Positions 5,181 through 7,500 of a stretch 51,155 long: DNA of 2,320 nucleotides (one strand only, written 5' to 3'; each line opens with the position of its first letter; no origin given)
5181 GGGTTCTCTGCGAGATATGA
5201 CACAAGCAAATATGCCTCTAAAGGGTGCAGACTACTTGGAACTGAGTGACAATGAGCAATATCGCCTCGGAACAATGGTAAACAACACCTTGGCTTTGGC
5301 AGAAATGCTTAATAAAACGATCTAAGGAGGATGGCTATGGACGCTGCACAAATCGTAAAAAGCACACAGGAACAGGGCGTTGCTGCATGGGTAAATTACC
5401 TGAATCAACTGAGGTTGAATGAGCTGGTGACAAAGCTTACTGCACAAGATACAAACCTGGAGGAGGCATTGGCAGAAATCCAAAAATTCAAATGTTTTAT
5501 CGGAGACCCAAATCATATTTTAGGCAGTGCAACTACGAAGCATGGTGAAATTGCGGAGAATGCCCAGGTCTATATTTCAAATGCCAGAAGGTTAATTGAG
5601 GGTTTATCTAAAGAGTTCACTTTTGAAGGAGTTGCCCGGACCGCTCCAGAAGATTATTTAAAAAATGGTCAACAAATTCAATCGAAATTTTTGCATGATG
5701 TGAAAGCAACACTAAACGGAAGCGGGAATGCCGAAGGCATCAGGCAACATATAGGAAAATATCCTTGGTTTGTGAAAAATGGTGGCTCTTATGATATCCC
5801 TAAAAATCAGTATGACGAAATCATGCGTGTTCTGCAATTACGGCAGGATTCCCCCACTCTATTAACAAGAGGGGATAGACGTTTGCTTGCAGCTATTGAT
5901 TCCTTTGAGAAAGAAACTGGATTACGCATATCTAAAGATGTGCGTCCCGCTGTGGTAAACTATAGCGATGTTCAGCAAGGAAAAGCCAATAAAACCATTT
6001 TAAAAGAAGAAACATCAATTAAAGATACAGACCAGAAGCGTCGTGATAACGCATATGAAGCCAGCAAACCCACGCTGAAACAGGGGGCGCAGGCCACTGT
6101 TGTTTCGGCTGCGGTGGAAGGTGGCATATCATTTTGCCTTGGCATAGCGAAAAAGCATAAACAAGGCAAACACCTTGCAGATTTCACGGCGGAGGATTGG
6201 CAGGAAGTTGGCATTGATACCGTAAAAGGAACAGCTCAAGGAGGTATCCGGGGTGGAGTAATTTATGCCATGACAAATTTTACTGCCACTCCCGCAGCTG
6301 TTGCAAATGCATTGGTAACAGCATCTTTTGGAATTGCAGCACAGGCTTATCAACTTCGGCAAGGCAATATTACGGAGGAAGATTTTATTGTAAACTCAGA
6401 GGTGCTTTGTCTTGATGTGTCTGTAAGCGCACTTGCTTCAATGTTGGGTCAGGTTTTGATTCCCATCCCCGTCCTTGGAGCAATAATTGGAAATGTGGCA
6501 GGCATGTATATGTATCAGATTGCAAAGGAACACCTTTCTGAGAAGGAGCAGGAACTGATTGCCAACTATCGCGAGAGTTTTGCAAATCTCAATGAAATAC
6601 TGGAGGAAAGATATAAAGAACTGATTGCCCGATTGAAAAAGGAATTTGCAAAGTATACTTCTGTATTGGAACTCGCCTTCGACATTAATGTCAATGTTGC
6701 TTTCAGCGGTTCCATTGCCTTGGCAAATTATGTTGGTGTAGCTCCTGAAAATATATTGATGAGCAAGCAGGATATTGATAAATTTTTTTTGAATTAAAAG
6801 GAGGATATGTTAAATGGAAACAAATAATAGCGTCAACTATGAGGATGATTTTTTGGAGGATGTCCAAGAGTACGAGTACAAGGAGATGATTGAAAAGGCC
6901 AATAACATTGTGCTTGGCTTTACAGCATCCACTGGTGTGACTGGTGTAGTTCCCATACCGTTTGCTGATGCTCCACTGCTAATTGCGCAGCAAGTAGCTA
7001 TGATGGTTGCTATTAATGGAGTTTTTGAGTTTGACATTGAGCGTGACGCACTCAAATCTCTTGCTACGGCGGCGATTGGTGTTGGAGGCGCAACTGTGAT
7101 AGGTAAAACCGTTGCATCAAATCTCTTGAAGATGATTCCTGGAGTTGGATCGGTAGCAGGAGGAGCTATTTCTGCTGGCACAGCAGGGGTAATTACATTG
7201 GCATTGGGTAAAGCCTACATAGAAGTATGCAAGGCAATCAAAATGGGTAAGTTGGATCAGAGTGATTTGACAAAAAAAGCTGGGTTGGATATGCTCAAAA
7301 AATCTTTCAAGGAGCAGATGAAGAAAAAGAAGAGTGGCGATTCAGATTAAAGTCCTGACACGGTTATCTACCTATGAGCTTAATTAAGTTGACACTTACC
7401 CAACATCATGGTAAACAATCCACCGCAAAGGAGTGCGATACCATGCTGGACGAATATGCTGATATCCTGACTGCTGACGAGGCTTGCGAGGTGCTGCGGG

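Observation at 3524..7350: WYL-regulator-headed operon of three uncharacterised membrane proteins on a mobile element: candidate undescribed defence / abortive-infection system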

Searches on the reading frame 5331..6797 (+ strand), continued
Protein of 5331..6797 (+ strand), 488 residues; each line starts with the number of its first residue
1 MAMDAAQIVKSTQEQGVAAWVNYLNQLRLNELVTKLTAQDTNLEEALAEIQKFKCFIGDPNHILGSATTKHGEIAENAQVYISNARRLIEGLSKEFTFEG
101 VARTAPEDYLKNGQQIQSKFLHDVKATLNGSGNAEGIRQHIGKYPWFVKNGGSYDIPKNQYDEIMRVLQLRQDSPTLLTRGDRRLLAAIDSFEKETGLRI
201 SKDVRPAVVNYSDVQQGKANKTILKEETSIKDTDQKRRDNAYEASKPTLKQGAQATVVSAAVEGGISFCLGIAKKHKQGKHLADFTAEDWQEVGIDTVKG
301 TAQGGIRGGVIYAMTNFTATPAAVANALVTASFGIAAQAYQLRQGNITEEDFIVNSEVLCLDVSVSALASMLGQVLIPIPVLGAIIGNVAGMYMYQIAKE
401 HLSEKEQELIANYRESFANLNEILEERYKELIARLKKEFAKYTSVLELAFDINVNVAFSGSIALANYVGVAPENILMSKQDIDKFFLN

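Call 89: search_protein_families(library=padloc, proteins=[L095:4825-6849:+, L095:10298-12481:-, L095:2253-4058:-, L095:12861-13325:-, L002:1292-3628:+, L002:3666-4229:+, L094:6037-6792:+, L094:6860-7249:+, L096:9406-10656:-, L096:10755-13361:-], max_evalue=0.001)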
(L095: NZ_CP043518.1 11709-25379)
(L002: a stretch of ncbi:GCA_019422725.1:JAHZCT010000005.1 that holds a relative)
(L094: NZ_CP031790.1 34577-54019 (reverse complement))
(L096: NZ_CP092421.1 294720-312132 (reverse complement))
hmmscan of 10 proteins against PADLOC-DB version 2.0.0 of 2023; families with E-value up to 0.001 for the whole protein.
L095:4825-6849:+ (675 aa): 2 families
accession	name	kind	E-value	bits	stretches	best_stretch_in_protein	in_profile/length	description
PDLC04142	capH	-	0.00059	18.9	0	2-57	15-70/103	capH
PDLC03665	Control_protein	-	0.00098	17.3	0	2-52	17-68/77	control protein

L095:10298-12481:- (728 aa): 5 families
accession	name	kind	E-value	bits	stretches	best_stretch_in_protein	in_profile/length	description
PDLC03841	LeoBC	-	1.8e-12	45.2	1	388-640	278-507/601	-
PDLC03665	Control_protein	-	0.00011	20.4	0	2-55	14-68/77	control protein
PDLC02926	HTH_VI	-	0.00013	20.2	1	1-46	6-51/92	-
PDLC04142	capH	-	0.00039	19.5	1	3-55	13-65/103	capH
PDLC03668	Control_protein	-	0.00062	18.2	0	2-42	14-54/79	control protein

L095:2253-4058:- (602 aa): 32 families (the best 25 are shown)
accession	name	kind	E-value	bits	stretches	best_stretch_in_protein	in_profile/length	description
PDLC04154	HEC-06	-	6.4e-51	171.7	1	4-548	6-559/569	-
PDLC04157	HEC-06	-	2e-49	166.7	1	3-548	5-550/558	-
PDLC04155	HEC-06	-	1.2e-48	164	1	1-550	1-555/562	-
PDLC02687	Orf5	-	9e-46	154.7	1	8-536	4-541/543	Orf5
PDLC02695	Orf5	-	1.2e-41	140.8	2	5-322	3-340/601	Orf5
PDLC02693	Orf5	-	1.2e-39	134.8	1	20-550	5-539/543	Orf5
PDLC02700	Orf5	-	9.8e-36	121.6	2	19-399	7-375/555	Orf5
PDLC02686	Orf5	-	1.1e-35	121.1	1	20-385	17-381/566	Orf5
PDLC02691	Orf5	-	9.4e-30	101.7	1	5-548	3-574/579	Orf5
PDLC02701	Orf5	-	3.3e-29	99.8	2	21-332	17-339/596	Orf5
PDLC02690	Orf5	-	4.1e-25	86.6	1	20-546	6-522/531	Orf5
PDLC02692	Orf5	-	2.2e-23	80.8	2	21-242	5-220/558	Orf5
PDLC02792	SspE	-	2.4e-23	80.4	2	9-123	10-137/771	SspE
PDLC02786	SspE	-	2.3e-19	67.2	1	20-180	20-189/766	SspE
PDLC02699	Orf5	-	2.7e-19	67.3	2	24-105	1-75/530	Orf5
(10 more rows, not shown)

L095:12861-13325:- (155 aa): 0 families

L002:1292-3628:+ (779 aa): 1 family
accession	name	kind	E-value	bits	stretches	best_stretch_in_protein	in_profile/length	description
PDLC03841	LeoBC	-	8.7e-08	29.7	1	127-367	64-251/601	-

L002:3666-4229:+ (188 aa): 0 families

L094:6037-6792:+ (252 aa): 0 families

L094:6860-7249:+ (130 aa): 0 families

L096:9406-10656:- (417 aa): 0 families

L096:10755-13361:- (869 aa): 13 families
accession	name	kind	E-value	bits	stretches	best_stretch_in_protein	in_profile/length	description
PDLC03547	REase_II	-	1.7e-17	61.2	1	642-765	250-374/585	Type II restriction enzyme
PDLC03448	REase_II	-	1.9e-16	57.4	2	716-812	600-721/857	Type II restriction enzyme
PDLC04819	PDC-S02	-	6.1e-15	53.3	1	232-351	4-126/334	-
PDLC04815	PDC-S02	-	1.8e-10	38.7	1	244-351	14-124/346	-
PDLC04824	PDC-S02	-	2.7e-08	31.4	1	232-347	3-123/308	-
PDLC04806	PDC-S02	-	5.1e-07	27.3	1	247-346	17-122/324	-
PDLC05079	PDC-S73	-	3.2e-05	20.9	1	637-691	172-226/752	-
PDLC02195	IetA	-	8.9e-05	19.9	1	655-680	136-161/395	-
PDLC03920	MkoA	-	0.00015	18.2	1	638-680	615-655/1112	-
PDLC02196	IetA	-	0.00023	18.7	1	653-680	119-146/374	-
PDLC04140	mad8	-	0.00028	18.5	1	656-744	27-84/314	mads_8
PDLC04232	IetA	-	0.0007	17.1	0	642-680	104-140/330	-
PDLC00915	TRIP13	-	0.00094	16.7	0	660-680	67-87/302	TRIP13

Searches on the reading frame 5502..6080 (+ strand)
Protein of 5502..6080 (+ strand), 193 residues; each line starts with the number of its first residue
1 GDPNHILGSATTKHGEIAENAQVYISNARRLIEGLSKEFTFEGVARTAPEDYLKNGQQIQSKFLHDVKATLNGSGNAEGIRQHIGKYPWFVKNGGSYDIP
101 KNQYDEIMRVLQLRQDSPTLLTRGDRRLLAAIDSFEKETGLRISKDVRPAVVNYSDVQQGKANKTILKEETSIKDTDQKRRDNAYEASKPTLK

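Call 80: search_solved_structures(query=A8, max_evalue=10, show_alignments=3)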
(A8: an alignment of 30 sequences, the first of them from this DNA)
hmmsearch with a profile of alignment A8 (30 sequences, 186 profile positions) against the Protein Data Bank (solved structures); distinct sequences matched with E-value up to 10: 7.
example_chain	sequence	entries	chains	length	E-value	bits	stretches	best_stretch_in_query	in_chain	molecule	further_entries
4pxt_A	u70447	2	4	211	0.023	17.6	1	57-137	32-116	Bipolar kinesin KRP-130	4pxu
7s5u_A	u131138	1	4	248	0.05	16.5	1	57-137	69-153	Kinesin-like protein Klp61F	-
6vud_A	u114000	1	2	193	0.59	13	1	14-60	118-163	Ribosome-recycling factor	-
7zm7_n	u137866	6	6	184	0.59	13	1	75-120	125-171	Subunit NDUFB5 of NADH-ubiquinone oxidoreductase (Complex I)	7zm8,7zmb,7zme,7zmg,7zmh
3jbn_U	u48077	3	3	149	0.66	12.9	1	87-151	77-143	40S ribosomal protein uS15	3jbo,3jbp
3j7a_U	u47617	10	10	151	0.68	12.8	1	87-151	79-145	40S ribosomal protein uS15 | 40S ribosomal protein S15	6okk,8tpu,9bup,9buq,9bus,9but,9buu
7aoj_A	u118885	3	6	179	0.91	12.4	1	77-108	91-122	Plasmoredoxin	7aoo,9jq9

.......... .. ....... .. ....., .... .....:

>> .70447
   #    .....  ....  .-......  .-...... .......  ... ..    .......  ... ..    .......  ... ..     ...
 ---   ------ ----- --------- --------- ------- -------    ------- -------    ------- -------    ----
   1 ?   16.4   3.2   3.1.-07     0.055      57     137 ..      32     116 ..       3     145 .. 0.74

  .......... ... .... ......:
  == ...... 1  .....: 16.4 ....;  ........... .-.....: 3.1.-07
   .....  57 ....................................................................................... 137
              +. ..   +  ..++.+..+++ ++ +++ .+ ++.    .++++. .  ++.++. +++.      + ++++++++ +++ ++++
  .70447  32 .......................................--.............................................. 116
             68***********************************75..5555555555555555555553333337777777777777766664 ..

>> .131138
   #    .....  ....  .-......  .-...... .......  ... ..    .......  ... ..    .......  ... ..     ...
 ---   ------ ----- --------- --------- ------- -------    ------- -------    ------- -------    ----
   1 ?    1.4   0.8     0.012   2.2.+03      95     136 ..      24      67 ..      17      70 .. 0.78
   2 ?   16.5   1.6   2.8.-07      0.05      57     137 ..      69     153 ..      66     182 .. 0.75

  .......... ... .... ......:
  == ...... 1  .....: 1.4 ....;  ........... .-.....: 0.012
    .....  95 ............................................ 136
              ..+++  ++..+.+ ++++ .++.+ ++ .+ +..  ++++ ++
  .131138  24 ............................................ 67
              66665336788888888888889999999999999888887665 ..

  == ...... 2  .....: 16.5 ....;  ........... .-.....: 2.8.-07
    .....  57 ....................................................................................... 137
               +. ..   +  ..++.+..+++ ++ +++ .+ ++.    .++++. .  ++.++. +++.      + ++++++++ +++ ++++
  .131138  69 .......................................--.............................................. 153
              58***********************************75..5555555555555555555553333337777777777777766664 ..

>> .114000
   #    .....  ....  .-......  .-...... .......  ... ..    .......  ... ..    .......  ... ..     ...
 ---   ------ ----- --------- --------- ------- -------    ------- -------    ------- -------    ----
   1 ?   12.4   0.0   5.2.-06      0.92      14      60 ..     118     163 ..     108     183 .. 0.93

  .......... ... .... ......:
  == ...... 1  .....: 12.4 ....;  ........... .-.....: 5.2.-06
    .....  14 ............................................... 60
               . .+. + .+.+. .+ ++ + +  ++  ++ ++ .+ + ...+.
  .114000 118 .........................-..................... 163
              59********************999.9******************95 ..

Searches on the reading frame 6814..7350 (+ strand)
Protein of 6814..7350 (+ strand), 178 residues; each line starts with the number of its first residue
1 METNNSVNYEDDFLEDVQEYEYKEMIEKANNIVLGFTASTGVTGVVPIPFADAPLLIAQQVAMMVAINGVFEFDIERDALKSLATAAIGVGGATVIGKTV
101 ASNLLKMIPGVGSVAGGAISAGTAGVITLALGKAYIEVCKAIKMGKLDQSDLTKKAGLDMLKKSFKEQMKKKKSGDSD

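Call 3: search_protein_families(library=pfam, proteins=[window:6814-7350:+], max_evalue=0.01)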
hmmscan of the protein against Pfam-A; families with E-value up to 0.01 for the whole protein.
window:6814-7350:+ (178 aa): 2 families
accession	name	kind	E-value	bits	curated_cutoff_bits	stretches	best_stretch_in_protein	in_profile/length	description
PF05128.17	DUF697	-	2.8e-11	43.9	27.7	1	14-153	7-150/162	Domain of unknown function (DUF697)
PF03379.19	CcmB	-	0.0065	16.4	24.9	1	55-111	52-107/215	CcmB protein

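Call 4: search_protein_families(library=padloc, proteins=[window:6814-7350:+], max_evalue=0.01)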
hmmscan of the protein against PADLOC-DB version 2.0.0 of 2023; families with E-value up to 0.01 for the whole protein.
window:6814-7350:+ (178 aa): 0 families

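Call 6: search_protein_families(library=ncbifam, proteins=[window:6814-7350:+], max_evalue=0.01)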
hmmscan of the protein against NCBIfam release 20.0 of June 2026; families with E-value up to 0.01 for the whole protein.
window:6814-7350:+ (178 aa): 0 families

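Call 7: search_protein_families(library=phrogs, proteins=[window:6814-7350:+], max_evalue=0.01)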
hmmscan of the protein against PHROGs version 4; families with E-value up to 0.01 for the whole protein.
window:6814-7350:+ (178 aa): 2 families
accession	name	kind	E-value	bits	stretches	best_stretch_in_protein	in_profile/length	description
phrog_3405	-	unknown function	0.00011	22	1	57-145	426-512/645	-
phrog_5453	-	unknown function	0.0061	16.5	1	83-124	331-371/863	-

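Call 19: search_solved_structures(query=window:6814-7350:+, max_evalue=10)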
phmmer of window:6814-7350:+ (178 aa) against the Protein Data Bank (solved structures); distinct sequences matched with E-value up to 10: 5.
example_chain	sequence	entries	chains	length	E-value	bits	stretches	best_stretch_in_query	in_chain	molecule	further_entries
4akx_B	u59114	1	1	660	0.062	16.4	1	59-138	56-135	EXOU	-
3tu3_B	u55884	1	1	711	0.07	16.3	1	59-138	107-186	ExoU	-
6n3q_A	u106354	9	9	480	1.1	12.3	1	54-111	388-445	Protein transport protein SEC61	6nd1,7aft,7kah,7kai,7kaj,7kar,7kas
7kao_A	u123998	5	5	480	1.1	12.3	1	54-110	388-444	Protein transport protein SEC61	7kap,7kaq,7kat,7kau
9fi8_HB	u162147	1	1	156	2.1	11.4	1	115-143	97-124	Ribosomal protein S9, putative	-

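Call 21: find_homologous_proteins(query=window:6814-7350:+, max_evalue=0.001)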
Query window:6814-7350:+ (178 aa): 747 proteins with E <= 0.001 among 1094 candidates; the best 120 are listed.
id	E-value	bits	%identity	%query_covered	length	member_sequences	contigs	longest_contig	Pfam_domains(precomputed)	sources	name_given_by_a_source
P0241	9.2e-91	320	88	97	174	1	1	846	PF05128.18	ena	-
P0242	3.5e-90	318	88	97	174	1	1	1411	PF05128.18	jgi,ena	-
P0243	4.7e-90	317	85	97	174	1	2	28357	PF05128.18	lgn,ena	-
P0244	1.1e-89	316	86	97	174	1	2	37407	PF05128.18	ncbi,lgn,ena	-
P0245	2.0e-89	315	87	97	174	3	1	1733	PF05128.18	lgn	-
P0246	2.9e-89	315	85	97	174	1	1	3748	PF05128.18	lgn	-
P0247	3.6e-89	315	84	97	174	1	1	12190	PF05128.18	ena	-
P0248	6.9e-89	314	83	97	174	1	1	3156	PF05128.18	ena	-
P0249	1.3e-88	313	83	97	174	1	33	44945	PF05128.18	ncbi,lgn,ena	-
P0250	1.7e-88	312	83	97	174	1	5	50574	PF05128.18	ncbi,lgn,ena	-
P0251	3.3e-88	312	86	97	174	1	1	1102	PF05128.18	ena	-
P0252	3.3e-88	312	83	97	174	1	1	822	PF05128.18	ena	-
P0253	3.6e-88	311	86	97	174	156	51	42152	PF05128.18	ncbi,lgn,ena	-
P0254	3.7e-88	311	83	97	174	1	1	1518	PF05128.18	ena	-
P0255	4.0e-88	311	84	97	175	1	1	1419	PF05128.18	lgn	-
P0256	2.4e-87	309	82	97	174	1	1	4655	PF05128.18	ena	-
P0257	2.5e-87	309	83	97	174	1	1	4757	PF05128.18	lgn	-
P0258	2.7e-87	309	83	97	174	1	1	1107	PF05128.18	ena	-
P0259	2.9e-87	308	83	97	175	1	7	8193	PF05128.18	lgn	-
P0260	6.7e-87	307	85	97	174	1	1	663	PF05128.18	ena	-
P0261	7.2e-87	307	83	98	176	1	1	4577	PF05128.18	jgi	-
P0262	1.0e-86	307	83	97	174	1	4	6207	PF05128.18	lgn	-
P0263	1.5e-86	306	84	97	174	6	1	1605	PF05128.18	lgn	-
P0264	2.6e-86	305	85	97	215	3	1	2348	PF21349.3,PF05128.18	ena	-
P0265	1.1e-85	303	80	98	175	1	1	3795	PF05128.18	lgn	-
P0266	1.7e-85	303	82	97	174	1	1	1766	PF05128.18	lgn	-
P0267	1.8e-85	303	83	97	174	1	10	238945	PF05128.18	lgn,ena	-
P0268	2.1e-85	302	81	97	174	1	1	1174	PF05128.18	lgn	-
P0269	3.0e-85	302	81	97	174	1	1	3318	PF05128.18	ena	-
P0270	3.2e-85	302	80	97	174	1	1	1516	PF05128.18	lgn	-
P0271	5.3e-85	301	79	98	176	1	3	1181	PF05128.18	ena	-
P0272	1.9e-84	299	80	97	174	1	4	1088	PF05128.18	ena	-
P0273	2.1e-84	299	83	97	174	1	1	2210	PF05128.18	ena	-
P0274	2.3e-84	299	82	97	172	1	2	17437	PF05128.18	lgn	-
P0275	3.7e-84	298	82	97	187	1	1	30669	PF05128.18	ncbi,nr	ncbi:MAG: DUF697 domain-containing protein [Butyrivibrio sp.]|nr:DUF697 domain-containing protein [B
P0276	4.7e-84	298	82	94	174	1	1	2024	PF05128.18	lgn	-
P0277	4.8e-84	298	80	97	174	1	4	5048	PF05128.18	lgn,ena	-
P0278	4.9e-84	298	81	98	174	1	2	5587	PF05128.18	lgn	-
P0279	5.6e-84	298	80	97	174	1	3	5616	PF05128.18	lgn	-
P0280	6.6e-84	298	82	97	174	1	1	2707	PF05128.18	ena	-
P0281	8.0e-84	297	80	97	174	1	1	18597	PF05128.18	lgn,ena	-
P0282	1.3e-83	297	83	97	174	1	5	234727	PF05128.18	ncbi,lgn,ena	-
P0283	1.5e-83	296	83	96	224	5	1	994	PF05128.18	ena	-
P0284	1.7e-83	296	82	94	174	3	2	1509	PF05128.18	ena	-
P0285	2.3e-83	296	84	97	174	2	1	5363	PF05128.18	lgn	-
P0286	4.0e-83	295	85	92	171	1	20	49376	PF05128.18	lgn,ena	-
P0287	7.0e-83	294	82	97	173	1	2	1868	PF05128.18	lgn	-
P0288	8.2e-83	294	80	97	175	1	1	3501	PF05128.18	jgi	-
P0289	9.9e-83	294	82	97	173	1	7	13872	PF05128.18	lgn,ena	-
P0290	1.0e-82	294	82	97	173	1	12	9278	PF05128.18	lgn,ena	-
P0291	1.1e-82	294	82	97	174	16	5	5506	PF05128.18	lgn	-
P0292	1.1e-82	294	80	97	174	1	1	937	PF05128.18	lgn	-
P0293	1.3e-82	293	81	97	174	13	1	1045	PF05128.18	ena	-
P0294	1.5e-82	293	85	92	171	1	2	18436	PF05128.18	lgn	-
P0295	1.7e-82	293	80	97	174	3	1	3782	PF05128.18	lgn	-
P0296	1.9e-82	293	82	96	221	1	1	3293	PF21349.3,PF05128.18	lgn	-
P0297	2.8e-82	292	82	96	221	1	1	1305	PF21349.3,PF05128.18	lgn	-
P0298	3.1e-82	292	79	97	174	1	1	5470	PF05128.18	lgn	-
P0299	4.6e-82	292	80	97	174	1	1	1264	PF05128.18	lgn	-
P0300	5.9e-82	291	78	96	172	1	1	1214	PF05128.18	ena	-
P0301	7.8e-82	291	79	97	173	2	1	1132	PF05128.18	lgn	-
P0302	8.8e-82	291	78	97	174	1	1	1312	PF05128.18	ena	-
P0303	9.3e-82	291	83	93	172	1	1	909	PF05128.18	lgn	-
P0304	9.7e-82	290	80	97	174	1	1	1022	PF05128.18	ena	-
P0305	1.4e-81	290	80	97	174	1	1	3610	PF05128.18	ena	-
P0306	1.4e-81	290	81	93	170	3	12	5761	PF05128.18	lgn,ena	-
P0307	1.4e-81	290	79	97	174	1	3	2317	PF05128.18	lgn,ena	-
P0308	1.8e-81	290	79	97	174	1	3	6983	PF05128.18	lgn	-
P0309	1.8e-81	290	78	97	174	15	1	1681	PF05128.18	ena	-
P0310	2.0e-81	289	78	97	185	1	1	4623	PF05128.18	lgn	-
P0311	2.2e-81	289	80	97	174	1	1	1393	PF05128.18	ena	-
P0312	2.8e-81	289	80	97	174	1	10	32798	PF05128.18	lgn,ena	-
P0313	3.0e-81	289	80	97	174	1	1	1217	PF05128.18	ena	-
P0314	3.8e-81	289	80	97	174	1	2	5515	PF05128.18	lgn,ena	-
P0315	3.9e-81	289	80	97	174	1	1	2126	PF05128.18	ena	-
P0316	4.3e-81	288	80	97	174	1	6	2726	PF05128.18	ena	-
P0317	4.3e-81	288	79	96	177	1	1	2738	PF05128.18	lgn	-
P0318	4.5e-81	288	79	97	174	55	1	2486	PF05128.18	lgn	-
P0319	4.8e-81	288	79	97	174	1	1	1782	PF05128.18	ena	-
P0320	5.2e-81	288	79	97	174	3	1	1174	PF05128.18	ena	-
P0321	5.2e-81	288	80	96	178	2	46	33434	PF05128.18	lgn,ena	-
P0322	5.3e-81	288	78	97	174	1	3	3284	PF05128.18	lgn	-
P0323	5.6e-81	288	80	96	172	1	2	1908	PF05128.18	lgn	-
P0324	6.5e-81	288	80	97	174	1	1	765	PF05128.18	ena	-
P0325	6.5e-81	288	80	97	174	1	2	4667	PF05128.18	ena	-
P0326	8.3e-81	287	80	97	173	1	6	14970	PF05128.18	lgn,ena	-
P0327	9.4e-81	287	78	96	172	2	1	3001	PF05128.18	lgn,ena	-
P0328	1.0e-80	287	80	97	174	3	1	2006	PF05128.18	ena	-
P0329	1.0e-80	287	80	97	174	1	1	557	PF05128.18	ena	-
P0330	1.1e-80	287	80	97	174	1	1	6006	PF05128.18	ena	-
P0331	1.2e-80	287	77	99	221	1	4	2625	PF05128.18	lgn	-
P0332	1.5e-80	287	80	97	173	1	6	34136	PF05128.18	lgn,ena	-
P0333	1.7e-80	286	77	95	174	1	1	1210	PF05128.18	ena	-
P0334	1.9e-80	286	77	97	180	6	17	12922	PF05128.18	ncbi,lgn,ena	-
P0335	2.2e-80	286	79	97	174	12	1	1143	PF05128.18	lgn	-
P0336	2.2e-80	286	78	97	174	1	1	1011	PF05128.18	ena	-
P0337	2.4e-80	286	78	97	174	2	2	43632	PF05128.18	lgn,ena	-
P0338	2.4e-80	286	79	97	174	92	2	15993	PF05128.18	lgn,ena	-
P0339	2.7e-80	286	79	97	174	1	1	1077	PF05128.18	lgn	-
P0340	2.9e-80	286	79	97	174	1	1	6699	PF05128.18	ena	-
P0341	3.1e-80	286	79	97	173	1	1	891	PF05128.18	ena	-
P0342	4.6e-80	285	79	97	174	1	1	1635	PF05128.18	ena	-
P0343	6.3e-80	285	77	97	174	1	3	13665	PF05128.18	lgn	-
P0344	8.9e-80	284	75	95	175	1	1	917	PF05128.18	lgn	-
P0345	9.6e-80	284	78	96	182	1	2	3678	PF05128.18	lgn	-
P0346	1.8e-79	283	79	93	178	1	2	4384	PF05128.18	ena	-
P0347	2.0e-79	283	79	97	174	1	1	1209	PF05128.18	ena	-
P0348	2.0e-79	283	78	97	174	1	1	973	PF05128.18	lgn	-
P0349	2.0e-79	283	78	97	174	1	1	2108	PF05128.18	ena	-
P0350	2.6e-79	283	79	97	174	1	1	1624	PF05128.18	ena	-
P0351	2.7e-79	283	79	97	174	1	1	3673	PF05128.18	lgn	-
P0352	3.0e-79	282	80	94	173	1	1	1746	PF05128.18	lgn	-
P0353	3.3e-79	282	80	95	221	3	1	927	PF21349.3,PF05128.18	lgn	-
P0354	4.1e-79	282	76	97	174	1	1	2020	PF05128.18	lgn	-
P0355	4.5e-79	282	77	93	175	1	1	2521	PF05128.18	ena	-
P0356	5.2e-79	282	76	96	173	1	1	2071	PF05128.18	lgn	-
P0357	5.6e-79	282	76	97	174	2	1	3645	PF05128.18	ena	-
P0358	6.8e-79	281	75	96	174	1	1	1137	PF05128.18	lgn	-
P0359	7.1e-79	281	75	96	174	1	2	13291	PF05128.18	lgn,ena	-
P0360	8.1e-79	281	77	97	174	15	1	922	PF05128.18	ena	-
